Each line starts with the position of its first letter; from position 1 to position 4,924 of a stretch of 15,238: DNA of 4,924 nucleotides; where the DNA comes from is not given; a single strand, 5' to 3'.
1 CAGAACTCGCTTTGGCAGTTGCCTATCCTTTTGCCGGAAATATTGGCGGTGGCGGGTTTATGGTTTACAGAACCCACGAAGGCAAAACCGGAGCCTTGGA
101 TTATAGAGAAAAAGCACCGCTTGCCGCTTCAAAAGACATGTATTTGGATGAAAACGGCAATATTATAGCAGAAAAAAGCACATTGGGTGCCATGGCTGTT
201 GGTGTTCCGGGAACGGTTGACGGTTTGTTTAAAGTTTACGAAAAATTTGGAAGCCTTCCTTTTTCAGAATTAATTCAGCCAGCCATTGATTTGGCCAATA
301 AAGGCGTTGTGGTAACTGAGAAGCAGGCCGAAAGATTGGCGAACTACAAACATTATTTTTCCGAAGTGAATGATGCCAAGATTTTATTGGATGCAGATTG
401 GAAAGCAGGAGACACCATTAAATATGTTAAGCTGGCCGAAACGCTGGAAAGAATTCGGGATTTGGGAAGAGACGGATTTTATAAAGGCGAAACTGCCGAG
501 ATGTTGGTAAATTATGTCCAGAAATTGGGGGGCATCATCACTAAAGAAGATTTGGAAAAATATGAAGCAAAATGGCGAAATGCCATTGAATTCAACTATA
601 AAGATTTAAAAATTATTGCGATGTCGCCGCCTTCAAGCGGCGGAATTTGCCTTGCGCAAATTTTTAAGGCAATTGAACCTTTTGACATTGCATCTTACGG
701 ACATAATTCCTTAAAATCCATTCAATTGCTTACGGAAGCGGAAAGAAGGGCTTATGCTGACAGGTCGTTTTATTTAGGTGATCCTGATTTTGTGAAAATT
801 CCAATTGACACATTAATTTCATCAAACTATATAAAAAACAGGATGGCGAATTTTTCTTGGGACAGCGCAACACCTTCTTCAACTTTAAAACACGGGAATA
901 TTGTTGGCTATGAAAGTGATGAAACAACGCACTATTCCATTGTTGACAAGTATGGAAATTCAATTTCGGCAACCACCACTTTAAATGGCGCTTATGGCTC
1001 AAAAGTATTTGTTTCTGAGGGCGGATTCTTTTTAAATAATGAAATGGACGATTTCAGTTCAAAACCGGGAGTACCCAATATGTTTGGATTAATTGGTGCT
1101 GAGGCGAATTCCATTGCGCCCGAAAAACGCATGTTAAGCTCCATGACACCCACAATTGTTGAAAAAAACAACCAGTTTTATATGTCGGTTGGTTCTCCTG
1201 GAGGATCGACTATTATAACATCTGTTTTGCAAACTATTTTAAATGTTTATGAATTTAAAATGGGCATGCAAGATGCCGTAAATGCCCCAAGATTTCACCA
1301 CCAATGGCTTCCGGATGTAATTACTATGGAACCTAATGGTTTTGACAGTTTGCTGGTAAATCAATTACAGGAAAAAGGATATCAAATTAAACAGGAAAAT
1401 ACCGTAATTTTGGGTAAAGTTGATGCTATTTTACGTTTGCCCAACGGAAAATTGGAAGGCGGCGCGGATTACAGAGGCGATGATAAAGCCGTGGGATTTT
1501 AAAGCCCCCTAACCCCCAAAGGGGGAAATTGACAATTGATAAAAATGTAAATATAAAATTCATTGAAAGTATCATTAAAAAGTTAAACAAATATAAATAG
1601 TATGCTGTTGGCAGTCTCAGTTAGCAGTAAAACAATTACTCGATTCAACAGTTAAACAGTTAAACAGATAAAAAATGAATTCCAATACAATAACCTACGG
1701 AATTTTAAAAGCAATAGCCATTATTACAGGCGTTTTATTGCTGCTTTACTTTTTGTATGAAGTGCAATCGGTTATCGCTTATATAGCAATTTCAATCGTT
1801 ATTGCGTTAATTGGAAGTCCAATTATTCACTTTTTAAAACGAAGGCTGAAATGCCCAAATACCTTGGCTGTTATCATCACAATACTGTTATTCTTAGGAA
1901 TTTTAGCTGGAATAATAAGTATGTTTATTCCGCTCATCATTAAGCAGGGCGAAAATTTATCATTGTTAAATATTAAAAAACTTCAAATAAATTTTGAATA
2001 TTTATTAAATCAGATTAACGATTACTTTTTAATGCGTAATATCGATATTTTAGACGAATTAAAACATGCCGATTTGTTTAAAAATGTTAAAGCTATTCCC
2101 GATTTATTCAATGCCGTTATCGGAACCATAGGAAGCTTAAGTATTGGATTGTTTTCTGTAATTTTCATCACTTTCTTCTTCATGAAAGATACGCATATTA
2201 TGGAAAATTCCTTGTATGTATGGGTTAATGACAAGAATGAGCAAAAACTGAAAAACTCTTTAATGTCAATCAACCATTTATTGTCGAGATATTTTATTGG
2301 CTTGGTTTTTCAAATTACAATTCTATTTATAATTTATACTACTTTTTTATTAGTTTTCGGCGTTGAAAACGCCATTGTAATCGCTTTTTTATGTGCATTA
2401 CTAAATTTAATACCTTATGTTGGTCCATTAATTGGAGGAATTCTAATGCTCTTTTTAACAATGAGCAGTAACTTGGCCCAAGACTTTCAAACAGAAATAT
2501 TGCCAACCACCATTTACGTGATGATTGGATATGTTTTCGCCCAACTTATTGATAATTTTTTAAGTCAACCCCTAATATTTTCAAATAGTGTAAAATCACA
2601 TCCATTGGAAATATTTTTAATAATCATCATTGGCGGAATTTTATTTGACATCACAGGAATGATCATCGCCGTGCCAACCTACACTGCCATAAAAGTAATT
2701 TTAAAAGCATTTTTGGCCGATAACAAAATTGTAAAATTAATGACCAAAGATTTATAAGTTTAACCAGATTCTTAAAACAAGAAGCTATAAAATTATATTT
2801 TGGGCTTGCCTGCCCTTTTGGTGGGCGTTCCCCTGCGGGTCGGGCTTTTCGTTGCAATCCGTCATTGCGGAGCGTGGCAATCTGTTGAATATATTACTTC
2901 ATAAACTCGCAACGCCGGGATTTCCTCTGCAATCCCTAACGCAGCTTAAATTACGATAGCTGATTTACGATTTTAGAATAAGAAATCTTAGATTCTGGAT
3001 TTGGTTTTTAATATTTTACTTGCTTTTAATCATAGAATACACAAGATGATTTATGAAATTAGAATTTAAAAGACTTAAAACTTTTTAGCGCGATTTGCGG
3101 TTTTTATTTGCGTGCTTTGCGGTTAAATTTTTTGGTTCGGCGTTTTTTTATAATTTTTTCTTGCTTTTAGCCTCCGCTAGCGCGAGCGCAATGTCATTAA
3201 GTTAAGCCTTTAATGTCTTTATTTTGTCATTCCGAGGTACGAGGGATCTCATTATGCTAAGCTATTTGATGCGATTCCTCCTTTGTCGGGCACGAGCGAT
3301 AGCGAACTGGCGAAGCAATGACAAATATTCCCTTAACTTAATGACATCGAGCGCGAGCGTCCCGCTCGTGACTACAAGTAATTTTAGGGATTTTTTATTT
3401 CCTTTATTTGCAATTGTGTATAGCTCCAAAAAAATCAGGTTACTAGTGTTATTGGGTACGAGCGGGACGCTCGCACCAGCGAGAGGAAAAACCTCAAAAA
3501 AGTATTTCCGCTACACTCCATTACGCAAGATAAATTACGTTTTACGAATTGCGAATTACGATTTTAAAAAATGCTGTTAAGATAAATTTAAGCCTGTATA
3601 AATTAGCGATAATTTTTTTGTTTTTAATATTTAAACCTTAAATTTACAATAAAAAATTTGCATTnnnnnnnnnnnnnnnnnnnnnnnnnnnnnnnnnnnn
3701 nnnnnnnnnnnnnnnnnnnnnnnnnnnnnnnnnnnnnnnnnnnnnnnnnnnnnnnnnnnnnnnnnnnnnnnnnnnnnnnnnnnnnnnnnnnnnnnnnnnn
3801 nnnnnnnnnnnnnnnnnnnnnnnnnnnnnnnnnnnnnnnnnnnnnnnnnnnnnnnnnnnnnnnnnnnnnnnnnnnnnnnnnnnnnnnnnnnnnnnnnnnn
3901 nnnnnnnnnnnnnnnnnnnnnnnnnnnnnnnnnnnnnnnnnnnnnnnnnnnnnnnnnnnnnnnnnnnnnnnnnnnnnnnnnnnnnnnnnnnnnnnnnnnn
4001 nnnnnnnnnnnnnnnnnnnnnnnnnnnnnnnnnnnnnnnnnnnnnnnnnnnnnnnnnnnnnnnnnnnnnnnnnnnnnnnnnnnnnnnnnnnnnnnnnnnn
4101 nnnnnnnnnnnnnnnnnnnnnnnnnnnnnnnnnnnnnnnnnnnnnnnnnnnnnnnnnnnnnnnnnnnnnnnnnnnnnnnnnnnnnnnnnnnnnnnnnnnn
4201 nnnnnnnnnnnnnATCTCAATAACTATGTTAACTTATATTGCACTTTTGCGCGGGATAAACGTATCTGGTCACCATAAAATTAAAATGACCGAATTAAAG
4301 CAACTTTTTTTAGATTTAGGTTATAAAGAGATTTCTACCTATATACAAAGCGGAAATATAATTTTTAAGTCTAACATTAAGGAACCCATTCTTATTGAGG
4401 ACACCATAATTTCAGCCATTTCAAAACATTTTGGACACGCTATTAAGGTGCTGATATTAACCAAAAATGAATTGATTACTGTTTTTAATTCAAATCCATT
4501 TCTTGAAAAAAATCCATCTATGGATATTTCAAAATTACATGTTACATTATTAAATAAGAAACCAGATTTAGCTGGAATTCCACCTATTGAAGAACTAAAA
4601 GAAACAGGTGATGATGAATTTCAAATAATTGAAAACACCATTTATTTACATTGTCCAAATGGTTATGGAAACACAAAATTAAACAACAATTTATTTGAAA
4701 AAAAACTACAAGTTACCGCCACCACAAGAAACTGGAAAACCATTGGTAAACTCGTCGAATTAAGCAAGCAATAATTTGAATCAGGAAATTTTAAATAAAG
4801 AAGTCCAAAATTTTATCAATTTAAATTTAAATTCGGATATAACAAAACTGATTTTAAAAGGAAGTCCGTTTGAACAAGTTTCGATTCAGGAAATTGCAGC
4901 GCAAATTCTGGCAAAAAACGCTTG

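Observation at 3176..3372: MITE-like nested palindrome present twice with its core flipped relative to conserved, same-orientation flanks (copy A)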

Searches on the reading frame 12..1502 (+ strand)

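Call 22: search_protein_families(library=pfam, proteins=[window:12-1502:+])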
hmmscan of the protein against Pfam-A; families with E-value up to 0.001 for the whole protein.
window:12-1502:+ (496 aa): 1 family
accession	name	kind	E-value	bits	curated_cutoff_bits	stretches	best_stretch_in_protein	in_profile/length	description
PF01019.26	G_glu_transpept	-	3.7e-151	504.8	27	1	2-490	22-511/512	Gamma-glutamyltranspeptidase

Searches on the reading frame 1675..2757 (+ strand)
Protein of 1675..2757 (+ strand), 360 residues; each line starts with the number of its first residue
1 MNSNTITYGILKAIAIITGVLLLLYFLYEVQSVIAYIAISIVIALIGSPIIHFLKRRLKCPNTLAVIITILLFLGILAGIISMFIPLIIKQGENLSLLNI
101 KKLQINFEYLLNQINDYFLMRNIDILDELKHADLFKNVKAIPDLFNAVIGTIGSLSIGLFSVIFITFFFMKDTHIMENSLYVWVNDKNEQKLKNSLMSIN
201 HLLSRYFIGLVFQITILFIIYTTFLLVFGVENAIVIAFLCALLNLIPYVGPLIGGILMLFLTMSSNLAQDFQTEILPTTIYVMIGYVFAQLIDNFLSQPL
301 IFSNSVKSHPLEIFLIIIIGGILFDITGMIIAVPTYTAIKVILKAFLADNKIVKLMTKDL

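Call 22: search_protein_families(library=pfam, proteins=[window:1675-2757:+])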
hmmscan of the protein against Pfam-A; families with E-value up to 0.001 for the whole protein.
window:1675-2757:+ (360 aa): 1 family
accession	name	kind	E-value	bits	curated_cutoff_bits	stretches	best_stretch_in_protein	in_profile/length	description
PF01594.21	AI-2E_transport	-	2.6e-40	139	34.3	1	17-346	5-326/327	AI-2E family transporter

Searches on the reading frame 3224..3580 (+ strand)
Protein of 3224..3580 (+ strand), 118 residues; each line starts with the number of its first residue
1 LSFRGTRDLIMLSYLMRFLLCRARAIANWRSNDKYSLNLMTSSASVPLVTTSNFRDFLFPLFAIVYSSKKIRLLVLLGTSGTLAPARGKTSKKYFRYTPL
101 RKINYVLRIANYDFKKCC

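Call 59: search_protein_families(library=pfam, proteins=[window:3224-3580:+], max_evalue=0.01)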
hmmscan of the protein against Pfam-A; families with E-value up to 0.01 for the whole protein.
window:3224-3580:+ (118 aa): 0 families
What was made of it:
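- On MITE (non-autonomous TIR element): The only ORF overlapping them (3224-3580) has no Pfam hit and runs through repeats (call 59).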

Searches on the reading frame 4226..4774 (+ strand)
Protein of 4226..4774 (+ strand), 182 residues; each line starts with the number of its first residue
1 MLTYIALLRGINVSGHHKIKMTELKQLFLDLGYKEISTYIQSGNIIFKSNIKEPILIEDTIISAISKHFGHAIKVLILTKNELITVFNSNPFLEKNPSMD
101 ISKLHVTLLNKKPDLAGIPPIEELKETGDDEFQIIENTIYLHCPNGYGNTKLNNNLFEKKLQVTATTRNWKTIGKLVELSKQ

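Call 22: search_protein_families(library=pfam, proteins=[window:4226-4774:+])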
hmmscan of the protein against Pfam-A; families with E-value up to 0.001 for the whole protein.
window:4226-4774:+ (182 aa): 1 family
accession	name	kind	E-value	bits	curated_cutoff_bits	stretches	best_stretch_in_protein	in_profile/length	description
PF08002.16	DUF1697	-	1.5e-39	136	24.4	1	1-140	1-137/137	Protein of unknown function (DUF1697)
